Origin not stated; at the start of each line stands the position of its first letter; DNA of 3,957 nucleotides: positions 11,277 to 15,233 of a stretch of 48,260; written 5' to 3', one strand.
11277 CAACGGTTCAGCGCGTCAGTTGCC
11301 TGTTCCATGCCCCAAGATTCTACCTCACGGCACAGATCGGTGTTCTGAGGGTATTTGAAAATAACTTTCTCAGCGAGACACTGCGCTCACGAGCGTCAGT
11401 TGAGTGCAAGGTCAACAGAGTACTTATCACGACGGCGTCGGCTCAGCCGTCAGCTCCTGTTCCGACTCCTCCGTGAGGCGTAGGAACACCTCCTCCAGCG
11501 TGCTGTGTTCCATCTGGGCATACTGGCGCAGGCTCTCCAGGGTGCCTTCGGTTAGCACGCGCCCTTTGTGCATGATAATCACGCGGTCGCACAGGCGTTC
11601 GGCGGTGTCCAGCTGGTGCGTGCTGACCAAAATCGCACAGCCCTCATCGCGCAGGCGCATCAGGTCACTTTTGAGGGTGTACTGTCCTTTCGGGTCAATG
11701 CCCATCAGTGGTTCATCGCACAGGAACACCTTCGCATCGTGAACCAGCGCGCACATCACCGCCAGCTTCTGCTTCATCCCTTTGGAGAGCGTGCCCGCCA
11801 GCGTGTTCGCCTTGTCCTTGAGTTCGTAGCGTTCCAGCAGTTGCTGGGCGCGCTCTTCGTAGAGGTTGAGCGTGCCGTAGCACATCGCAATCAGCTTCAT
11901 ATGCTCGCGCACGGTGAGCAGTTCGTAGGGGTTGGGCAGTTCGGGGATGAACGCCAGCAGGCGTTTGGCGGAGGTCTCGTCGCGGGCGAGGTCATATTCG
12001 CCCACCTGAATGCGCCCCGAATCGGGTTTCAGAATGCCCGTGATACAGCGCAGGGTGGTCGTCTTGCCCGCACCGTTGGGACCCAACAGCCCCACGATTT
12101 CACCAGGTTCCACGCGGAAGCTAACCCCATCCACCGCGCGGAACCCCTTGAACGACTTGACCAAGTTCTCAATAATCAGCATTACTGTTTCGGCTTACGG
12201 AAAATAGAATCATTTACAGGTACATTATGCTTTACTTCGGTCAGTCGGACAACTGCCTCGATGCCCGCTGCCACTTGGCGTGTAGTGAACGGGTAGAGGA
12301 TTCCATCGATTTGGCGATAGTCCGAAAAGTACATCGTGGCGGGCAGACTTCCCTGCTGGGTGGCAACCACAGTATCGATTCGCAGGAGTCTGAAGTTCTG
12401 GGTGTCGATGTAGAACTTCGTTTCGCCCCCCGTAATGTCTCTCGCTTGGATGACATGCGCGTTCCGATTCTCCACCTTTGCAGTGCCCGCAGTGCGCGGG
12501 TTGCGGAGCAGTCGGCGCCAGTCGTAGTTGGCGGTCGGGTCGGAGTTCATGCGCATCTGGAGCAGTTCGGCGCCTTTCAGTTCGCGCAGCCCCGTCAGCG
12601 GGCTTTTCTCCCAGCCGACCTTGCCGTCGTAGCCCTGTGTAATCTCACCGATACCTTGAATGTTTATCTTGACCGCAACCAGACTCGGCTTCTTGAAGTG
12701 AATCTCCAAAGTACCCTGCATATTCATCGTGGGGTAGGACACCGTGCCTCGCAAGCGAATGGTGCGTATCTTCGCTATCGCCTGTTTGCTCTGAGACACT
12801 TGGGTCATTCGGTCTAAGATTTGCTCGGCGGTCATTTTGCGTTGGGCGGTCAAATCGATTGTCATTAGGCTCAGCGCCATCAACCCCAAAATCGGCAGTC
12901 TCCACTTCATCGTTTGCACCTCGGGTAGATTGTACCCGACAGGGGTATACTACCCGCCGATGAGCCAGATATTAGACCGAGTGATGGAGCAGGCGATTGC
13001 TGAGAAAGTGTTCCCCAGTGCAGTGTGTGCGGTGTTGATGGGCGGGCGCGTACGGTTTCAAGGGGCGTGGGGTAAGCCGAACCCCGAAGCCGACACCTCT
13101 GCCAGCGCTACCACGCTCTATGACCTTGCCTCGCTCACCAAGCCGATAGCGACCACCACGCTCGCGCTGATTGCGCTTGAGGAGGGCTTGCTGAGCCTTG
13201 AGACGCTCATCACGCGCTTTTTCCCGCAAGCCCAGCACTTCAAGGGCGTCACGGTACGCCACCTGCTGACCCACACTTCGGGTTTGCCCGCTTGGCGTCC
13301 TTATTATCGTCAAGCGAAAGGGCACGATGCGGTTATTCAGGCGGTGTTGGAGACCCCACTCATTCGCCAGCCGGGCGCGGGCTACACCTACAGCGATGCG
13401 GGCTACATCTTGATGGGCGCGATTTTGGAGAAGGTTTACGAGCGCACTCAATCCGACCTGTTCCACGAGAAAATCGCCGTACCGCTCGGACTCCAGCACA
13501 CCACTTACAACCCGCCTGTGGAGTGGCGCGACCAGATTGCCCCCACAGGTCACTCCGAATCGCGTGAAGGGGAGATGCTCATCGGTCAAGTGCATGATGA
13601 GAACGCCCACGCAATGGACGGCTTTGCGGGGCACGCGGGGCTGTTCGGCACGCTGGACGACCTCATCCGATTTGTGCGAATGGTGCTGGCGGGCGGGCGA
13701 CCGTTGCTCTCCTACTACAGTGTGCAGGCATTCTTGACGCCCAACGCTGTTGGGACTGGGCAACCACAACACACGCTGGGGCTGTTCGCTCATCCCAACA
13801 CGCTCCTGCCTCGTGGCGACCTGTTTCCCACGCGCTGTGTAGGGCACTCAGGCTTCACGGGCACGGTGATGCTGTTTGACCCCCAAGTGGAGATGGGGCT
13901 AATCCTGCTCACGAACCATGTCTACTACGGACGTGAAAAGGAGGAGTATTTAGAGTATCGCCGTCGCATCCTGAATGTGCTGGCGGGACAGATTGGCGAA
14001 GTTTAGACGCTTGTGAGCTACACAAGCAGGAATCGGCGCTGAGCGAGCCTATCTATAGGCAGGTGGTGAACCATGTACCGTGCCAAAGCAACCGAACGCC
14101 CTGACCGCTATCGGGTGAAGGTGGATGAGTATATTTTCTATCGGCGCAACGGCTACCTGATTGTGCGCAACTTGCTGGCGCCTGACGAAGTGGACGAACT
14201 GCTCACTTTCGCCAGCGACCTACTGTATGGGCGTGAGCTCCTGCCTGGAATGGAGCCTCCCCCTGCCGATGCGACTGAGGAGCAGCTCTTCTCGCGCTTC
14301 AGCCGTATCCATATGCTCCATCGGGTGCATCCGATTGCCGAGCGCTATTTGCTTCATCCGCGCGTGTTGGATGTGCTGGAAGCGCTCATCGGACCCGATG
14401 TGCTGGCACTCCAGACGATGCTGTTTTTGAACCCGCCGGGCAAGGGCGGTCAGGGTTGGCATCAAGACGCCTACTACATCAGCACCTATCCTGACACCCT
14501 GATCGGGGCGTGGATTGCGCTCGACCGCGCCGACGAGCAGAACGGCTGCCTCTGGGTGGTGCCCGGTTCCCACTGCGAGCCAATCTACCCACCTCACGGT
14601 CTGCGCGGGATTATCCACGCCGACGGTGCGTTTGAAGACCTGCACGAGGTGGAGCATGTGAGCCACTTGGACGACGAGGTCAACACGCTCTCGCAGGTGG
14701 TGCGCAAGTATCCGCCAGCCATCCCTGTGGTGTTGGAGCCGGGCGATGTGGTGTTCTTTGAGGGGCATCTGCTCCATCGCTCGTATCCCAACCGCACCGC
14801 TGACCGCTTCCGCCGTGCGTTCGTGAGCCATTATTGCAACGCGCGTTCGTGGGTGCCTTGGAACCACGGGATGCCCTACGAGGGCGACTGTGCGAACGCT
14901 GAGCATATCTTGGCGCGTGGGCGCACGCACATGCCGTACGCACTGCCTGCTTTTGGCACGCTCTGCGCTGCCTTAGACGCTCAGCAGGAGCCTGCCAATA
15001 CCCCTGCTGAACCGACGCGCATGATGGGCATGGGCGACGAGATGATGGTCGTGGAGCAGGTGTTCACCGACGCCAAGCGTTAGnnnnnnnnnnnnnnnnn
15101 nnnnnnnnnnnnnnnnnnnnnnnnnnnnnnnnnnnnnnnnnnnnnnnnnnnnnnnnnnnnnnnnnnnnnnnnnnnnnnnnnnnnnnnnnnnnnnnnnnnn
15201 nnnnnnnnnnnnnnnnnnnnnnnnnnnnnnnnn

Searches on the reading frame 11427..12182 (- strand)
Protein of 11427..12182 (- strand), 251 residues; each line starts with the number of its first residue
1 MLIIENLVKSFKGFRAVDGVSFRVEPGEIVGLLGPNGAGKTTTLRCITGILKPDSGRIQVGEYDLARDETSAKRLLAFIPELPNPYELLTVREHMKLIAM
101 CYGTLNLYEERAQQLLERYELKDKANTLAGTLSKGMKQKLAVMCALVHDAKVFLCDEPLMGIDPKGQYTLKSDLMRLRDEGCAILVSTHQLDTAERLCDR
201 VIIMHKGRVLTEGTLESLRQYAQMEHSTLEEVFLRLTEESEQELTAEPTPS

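Call 67: search_protein_families(library=pfam, proteins=[window:11427-12182:-], max_evalue=0.000001)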
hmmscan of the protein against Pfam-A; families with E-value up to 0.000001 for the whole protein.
window:11427-12182:- (251 aa): 2 families
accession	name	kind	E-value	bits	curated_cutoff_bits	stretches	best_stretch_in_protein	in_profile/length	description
PF00005.33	ABC_tran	-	5.8e-32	111.6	25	1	18-159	2-136/137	ABC transporter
PF13304.12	AAA_21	-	2.8e-10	41.2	27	0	113-190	220-299/304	AAA domain, putative AbiEii toxin, Type IV TA system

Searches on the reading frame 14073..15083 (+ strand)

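Call 67: search_protein_families(library=pfam, proteins=[window:14073-15083:+], max_evalue=0.000001)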
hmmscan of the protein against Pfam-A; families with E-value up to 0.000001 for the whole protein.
window:14073-15083:+ (336 aa): 1 family
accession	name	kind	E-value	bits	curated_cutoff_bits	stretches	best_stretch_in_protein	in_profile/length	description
PF05721.19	PhyH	-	2.2e-41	142.9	22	1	23-249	1-213/213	Phytanoyl-CoA dioxygenase (PhyH)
